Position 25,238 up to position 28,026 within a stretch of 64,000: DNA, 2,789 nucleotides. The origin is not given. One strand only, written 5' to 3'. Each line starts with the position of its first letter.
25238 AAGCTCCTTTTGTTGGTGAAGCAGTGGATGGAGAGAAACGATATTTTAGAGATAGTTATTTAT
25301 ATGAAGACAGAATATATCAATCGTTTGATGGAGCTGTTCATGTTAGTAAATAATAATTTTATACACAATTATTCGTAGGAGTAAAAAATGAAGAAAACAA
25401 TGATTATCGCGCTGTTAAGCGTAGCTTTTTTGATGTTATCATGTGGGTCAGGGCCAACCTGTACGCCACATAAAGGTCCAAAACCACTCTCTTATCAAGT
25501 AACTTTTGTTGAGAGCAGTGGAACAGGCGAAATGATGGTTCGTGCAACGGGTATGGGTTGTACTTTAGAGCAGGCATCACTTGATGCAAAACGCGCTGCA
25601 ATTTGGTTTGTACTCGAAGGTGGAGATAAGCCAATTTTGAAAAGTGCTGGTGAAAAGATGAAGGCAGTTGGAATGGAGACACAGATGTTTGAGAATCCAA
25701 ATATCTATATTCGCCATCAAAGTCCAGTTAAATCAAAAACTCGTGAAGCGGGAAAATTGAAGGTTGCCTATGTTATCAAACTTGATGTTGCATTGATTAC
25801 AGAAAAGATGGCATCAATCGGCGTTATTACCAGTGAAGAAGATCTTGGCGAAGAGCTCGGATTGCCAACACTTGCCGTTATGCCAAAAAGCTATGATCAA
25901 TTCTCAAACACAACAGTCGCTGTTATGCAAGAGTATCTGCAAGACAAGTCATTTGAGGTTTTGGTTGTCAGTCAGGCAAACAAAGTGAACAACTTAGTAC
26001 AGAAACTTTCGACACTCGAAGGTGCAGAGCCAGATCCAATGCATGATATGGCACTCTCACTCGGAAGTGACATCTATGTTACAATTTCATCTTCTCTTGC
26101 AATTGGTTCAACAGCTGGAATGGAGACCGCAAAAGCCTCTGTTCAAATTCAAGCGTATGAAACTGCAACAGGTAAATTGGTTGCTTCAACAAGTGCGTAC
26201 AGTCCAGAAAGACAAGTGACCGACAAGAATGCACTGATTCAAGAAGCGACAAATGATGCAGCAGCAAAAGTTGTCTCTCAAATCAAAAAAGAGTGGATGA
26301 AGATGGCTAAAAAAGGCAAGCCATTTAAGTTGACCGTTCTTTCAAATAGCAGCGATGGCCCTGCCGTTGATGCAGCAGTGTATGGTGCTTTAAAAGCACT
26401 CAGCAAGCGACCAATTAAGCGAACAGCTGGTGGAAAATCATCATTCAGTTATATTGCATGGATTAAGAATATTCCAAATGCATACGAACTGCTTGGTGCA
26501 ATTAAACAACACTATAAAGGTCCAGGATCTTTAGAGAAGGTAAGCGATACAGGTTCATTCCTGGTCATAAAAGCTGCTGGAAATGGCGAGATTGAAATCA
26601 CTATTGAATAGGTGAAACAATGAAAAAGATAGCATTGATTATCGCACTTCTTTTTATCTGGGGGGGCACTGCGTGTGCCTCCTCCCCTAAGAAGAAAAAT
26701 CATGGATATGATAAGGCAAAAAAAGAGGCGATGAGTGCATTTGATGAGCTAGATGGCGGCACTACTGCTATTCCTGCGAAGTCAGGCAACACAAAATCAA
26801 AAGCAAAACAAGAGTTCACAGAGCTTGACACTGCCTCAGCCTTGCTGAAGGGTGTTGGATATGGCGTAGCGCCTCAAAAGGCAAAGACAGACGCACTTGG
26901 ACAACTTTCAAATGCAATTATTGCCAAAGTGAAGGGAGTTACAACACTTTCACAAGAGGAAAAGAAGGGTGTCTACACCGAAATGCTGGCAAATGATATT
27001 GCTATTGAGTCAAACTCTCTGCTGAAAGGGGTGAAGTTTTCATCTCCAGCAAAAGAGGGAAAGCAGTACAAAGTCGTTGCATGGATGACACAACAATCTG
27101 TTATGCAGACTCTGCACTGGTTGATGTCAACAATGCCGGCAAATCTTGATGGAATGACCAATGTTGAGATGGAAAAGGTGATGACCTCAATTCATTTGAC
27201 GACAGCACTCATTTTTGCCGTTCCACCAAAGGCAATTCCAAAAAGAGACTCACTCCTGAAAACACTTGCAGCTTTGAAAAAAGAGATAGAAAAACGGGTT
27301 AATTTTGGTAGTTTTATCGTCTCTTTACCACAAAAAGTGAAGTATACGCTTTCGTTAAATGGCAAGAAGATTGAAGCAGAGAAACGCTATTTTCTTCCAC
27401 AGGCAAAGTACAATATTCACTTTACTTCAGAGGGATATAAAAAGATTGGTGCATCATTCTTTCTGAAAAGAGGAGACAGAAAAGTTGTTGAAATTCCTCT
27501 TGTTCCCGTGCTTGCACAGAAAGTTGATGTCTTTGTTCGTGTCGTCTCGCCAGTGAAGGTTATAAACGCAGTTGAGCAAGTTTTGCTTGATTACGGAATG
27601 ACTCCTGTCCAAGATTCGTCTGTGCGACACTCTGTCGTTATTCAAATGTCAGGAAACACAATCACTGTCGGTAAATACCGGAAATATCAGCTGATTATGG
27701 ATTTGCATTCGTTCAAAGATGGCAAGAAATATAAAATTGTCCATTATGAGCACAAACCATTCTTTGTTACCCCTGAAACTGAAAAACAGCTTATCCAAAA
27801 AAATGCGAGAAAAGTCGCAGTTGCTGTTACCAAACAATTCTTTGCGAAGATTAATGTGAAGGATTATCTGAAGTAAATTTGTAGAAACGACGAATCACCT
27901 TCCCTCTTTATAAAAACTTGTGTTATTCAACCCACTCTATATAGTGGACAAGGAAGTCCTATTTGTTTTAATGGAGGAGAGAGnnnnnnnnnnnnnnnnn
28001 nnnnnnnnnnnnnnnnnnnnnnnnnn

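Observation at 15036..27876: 12.5-kb island of exported proteins built from intra-window paralogous modules around a 1450-aa TSP3/LVIVD/Myxo-Cys mosaic protein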

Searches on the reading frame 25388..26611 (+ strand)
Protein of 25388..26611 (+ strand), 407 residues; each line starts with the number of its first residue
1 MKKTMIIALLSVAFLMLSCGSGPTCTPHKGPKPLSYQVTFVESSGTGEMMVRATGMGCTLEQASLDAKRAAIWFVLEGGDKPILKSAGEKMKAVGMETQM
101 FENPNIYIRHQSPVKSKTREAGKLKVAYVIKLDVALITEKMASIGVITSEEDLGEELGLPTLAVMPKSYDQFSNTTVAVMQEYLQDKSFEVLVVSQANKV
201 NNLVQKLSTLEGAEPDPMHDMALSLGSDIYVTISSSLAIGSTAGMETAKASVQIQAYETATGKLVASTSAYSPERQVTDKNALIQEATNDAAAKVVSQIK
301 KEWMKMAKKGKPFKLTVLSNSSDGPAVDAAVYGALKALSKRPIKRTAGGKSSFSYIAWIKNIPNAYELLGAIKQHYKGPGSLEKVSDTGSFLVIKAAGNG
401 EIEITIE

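Call 3: search_protein_families(library=pfam, proteins=[window:25388-26611:+], max_evalue=0.1)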
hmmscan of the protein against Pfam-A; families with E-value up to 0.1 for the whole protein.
window:25388-26611:+ (407 aa): 1 family
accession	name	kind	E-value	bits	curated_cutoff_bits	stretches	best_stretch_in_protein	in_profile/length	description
PF19672.4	DUF6175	-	8e-11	42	23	1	174-317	46-192/293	Family of unknown function (DUF6175)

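Call 4: search_protein_families(library=ncbifam, proteins=[window:25388-26611:+], max_evalue=0.1)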
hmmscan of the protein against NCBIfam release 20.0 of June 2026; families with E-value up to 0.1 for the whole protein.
window:25388-26611:+ (407 aa): 1 family
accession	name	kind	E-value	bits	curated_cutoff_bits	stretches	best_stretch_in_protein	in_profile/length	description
NF058595.1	invert_tail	domain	0.097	13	37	0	5-46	58-101/113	lipo-invert putative C-terminal anchoring domain-containing protein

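Call 8: find_encoding_contigs(protein=window:25388-26611:+, flank=10000, max_places=10)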
Protein window:25388-26611:+ (407 aa): 1 contig read that carries it; 1 place shown.
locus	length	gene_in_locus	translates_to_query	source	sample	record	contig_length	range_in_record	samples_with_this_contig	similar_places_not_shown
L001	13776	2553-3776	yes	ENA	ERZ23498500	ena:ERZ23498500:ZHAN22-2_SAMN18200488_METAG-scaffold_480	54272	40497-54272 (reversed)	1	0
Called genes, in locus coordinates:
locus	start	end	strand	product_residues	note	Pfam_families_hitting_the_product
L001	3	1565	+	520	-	?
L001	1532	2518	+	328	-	-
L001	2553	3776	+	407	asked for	PF19672:DUF6175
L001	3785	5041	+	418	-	-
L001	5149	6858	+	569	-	PF06826:Asp-Al_Ex, PF02080:TrkA_C, PF06826:Asp-Al_Ex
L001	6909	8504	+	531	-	PF00155:Aminotran_1_2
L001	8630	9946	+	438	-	PF00375:SDF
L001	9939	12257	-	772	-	PF00488:MutS_V, PF01713:Smr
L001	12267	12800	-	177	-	PF03692:CxxCxxCC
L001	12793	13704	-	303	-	-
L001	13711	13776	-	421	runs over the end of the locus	PF13623:SurA_N_2, PF13624:SurA_N_3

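Call 28: find_related_loci(query=window:25388-26611:+, collection=metagenome_contigs, flank=10000)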
Query window:25388-26611:+ (407 aa) in metagenome_contigs; peptide patterns used: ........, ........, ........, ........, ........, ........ (x = any residue, [..] = any of these).
120 stretches matched a pattern; 5 encode a relative of the query (tblastn E <= 1e-3); 5 distinct loci.
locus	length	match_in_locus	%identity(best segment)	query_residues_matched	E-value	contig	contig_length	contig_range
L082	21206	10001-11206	60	3-407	1e-166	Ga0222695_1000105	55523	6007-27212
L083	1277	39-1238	59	5-407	2e-178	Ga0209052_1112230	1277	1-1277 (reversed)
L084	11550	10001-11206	60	3-407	8e-162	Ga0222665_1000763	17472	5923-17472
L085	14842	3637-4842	56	1-407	5e-155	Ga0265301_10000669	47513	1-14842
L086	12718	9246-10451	56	1-407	5e-155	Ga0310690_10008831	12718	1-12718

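Call 84: search_solved_structures(query=A3, max_evalue=1)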
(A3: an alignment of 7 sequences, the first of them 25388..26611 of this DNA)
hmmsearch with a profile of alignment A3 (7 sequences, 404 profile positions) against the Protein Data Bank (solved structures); distinct sequences matched with E-value up to 1: 0.

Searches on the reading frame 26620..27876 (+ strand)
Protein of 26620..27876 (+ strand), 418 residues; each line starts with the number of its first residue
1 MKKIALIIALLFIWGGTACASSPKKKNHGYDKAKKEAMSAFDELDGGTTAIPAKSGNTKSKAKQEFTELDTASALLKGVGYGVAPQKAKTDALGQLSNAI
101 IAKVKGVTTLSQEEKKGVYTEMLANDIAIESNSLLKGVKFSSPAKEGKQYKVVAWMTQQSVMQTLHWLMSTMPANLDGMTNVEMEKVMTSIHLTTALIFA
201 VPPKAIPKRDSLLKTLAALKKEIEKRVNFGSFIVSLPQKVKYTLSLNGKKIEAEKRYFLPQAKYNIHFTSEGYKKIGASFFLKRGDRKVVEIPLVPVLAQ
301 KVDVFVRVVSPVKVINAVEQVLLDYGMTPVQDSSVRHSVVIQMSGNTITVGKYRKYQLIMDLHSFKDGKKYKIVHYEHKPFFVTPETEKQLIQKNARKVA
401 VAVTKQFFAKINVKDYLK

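Call 3: search_protein_families(library=pfam, proteins=[window:26620-27876:+], max_evalue=0.1)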
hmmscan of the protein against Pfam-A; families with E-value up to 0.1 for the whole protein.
window:26620-27876:+ (418 aa): 0 families

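Call 4: search_protein_families(library=ncbifam, proteins=[window:26620-27876:+], max_evalue=0.1)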
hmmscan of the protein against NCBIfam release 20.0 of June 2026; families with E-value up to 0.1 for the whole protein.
window:26620-27876:+ (418 aa): 1 family
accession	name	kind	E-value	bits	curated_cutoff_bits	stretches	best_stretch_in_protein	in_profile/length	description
NF001588.0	PRK00392.8-5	equivalog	0.041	14.5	76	1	367-409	12-54/63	DNA-directed RNA polymerase subunit omega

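Call 85: search_solved_structures(query=A4, max_evalue=1)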
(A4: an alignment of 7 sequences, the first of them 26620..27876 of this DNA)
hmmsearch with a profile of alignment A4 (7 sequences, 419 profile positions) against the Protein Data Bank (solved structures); distinct sequences matched with E-value up to 1: 1.
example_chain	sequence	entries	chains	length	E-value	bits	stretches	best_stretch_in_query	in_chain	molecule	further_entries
9gbc_A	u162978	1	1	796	0.00037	22.5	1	255-314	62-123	TonB-linked outer membrane receptor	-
